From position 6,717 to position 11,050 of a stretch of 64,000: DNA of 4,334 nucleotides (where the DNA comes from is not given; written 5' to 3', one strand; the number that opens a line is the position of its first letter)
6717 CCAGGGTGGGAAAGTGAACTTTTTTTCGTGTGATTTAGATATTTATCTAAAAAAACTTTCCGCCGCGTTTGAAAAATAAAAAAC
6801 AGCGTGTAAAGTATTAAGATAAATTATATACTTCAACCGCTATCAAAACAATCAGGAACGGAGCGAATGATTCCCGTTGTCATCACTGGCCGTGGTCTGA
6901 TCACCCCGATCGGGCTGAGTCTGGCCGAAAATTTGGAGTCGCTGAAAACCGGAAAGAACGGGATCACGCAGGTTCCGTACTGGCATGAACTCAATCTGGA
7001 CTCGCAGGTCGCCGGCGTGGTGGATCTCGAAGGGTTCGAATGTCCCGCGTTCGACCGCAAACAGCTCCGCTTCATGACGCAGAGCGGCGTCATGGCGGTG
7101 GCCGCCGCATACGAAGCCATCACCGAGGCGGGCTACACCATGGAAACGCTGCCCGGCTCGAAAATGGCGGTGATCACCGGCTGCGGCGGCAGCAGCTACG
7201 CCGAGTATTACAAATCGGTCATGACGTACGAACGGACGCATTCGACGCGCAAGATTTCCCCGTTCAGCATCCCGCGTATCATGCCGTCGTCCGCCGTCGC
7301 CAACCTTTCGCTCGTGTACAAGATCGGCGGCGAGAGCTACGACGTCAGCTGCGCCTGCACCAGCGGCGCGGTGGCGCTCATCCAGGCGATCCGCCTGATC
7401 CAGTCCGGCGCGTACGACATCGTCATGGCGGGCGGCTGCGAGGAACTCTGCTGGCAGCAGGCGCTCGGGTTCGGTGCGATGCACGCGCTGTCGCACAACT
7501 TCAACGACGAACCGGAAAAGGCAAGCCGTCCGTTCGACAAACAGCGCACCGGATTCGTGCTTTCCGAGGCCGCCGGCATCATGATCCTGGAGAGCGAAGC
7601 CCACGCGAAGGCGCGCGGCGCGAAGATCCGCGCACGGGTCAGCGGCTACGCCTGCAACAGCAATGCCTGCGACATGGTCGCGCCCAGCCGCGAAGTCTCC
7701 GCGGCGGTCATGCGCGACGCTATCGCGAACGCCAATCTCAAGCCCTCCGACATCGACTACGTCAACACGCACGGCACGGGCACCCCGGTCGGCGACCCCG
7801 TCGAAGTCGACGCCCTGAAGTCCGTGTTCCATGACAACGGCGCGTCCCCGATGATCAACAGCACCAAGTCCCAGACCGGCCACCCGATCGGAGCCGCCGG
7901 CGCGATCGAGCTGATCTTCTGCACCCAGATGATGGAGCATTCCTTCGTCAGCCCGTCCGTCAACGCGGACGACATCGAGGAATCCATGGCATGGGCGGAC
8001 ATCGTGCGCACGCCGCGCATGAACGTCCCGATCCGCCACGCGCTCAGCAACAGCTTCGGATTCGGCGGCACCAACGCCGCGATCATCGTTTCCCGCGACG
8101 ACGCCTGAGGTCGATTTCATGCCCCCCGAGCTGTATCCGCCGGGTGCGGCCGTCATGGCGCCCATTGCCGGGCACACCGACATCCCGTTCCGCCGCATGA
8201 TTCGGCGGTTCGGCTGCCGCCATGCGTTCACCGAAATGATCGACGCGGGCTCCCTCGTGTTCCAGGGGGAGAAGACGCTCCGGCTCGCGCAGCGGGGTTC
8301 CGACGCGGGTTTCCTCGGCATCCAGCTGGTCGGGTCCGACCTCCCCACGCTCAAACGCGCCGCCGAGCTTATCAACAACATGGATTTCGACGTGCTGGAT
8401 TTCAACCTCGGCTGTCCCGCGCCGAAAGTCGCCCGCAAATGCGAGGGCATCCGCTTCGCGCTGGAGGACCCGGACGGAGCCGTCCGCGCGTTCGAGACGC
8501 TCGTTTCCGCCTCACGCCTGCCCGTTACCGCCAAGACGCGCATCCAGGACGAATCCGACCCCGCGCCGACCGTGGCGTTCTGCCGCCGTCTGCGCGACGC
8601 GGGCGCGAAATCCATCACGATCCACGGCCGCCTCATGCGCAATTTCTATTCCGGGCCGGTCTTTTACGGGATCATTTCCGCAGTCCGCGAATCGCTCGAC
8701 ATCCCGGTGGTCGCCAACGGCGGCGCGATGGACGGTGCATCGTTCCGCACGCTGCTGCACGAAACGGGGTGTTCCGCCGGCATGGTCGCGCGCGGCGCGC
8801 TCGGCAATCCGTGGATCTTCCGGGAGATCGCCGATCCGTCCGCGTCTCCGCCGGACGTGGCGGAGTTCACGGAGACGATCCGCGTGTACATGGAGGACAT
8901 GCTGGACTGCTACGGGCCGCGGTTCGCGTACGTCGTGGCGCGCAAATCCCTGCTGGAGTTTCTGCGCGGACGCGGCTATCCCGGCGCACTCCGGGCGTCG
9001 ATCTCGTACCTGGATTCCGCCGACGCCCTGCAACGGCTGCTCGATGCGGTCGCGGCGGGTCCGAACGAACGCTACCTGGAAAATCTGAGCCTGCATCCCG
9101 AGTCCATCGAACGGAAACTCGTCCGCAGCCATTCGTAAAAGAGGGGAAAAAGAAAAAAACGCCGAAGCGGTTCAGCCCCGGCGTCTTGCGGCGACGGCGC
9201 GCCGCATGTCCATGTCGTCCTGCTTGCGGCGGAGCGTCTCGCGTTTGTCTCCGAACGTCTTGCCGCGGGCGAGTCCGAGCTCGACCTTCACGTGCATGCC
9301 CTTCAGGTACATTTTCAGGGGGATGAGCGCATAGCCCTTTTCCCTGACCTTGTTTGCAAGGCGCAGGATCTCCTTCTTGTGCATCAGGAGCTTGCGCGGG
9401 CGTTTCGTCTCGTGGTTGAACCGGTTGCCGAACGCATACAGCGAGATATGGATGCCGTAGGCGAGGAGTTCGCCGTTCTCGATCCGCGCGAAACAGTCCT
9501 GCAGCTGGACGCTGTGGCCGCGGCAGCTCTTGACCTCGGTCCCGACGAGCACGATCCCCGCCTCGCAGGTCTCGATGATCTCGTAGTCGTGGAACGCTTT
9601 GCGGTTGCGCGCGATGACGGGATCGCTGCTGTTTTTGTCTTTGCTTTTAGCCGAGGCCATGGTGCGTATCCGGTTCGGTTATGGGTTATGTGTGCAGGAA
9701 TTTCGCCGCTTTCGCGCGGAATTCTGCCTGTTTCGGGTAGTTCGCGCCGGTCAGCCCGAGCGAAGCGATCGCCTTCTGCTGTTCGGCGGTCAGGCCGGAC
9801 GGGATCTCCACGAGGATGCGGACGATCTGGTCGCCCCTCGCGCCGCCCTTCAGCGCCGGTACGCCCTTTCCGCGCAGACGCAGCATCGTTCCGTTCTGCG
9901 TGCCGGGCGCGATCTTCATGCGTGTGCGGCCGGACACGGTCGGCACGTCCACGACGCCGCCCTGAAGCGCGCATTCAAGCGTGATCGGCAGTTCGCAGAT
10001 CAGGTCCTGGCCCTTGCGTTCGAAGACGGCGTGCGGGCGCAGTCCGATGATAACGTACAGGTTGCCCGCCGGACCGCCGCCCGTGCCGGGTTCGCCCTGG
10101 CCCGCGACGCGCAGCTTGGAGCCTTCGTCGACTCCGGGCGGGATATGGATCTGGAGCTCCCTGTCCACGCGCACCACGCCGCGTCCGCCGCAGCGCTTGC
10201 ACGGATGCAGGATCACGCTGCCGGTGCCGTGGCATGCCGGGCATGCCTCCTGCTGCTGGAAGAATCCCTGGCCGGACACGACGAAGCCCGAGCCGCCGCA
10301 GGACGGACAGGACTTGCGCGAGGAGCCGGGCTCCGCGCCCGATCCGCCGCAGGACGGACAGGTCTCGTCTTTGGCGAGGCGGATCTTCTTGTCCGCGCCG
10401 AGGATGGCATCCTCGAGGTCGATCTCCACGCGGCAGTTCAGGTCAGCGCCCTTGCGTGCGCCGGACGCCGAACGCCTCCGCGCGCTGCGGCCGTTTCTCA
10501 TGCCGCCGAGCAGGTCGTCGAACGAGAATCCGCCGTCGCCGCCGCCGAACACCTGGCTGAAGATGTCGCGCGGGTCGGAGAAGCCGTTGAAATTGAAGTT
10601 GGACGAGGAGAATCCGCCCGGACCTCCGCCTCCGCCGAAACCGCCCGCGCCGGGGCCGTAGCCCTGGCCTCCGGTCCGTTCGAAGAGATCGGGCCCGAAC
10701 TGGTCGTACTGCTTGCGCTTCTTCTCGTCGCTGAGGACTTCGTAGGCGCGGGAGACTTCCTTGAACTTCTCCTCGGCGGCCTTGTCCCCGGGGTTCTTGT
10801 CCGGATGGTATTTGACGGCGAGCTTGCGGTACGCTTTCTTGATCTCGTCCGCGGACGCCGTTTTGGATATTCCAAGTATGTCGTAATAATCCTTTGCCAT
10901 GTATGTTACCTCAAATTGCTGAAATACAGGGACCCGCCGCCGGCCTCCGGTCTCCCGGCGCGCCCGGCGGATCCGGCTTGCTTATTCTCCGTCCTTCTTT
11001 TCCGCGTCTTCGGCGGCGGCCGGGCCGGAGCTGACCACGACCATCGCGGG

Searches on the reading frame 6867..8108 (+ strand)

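Call 52: search_protein_families(library=pfam, proteins=[window:6867-8108:+], max_evalue=0.00001)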
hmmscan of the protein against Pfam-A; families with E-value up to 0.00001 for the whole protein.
window:6867-8108:+ (413 aa): 3 families
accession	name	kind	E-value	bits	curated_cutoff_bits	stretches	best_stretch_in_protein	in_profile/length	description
PF00109.32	ketoacyl-synt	-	9.8e-44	150.3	20.8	1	3-246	3-251/252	Beta-ketoacyl synthase, N-terminal domain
PF02801.28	Ketoacyl-synt_C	-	3.4e-34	117.8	20.8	1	256-367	2-118/119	Beta-ketoacyl synthase, C-terminal domain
PF00108.29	Thiolase_N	-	2.6e-07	30.7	26.4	0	160-195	81-116/260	Thiolase, N-terminal domain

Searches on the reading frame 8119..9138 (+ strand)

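Call 98: search_protein_families(library=pfam, proteins=[window:8119-9138:+], max_evalue=0.00001)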
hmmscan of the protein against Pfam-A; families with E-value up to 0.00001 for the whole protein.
window:8119-9138:+ (339 aa): 1 family
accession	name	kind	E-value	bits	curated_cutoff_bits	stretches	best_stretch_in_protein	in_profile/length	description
PF01207.24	Dus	-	6.1e-56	190.2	20.4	1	13-287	2-279/311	Dihydrouridine synthase (Dus)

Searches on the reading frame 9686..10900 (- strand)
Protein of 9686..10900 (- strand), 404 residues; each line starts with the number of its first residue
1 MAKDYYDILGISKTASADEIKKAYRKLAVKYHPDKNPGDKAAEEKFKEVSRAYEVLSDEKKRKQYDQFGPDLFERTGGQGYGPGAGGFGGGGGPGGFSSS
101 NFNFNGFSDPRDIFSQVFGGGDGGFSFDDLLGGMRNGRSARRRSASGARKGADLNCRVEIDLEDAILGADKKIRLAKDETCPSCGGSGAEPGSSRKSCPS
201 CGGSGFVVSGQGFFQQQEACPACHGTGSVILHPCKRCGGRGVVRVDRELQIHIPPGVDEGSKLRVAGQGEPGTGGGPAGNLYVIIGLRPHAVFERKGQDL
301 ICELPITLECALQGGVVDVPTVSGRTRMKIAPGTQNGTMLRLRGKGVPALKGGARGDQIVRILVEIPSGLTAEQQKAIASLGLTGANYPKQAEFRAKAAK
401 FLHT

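Call 98: search_protein_families(library=pfam, proteins=[window:9686-10900:-], max_evalue=0.00001)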
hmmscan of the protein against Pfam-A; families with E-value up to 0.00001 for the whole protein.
window:9686-10900:- (404 aa): 4 families
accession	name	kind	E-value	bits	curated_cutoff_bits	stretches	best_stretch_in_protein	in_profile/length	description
PF01556.23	DnaJ_C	-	2e-47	161.5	26.6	1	155-367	2-152/152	DnaJ C terminal domain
PF00226.36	DnaJ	-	5.9e-31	106.8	27.8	1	4-66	1-63/63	DnaJ domain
PF00684.25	DnaJ_CXXCXGXG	-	1.4e-14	54.5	32.7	1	181-241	1-65/65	DnaJ central domain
PF15777.11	Anti-TRAP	-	1.2e-06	28.8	32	0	179-212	11-47/59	Tryptophan RNA-binding attenuator protein inhibitory protein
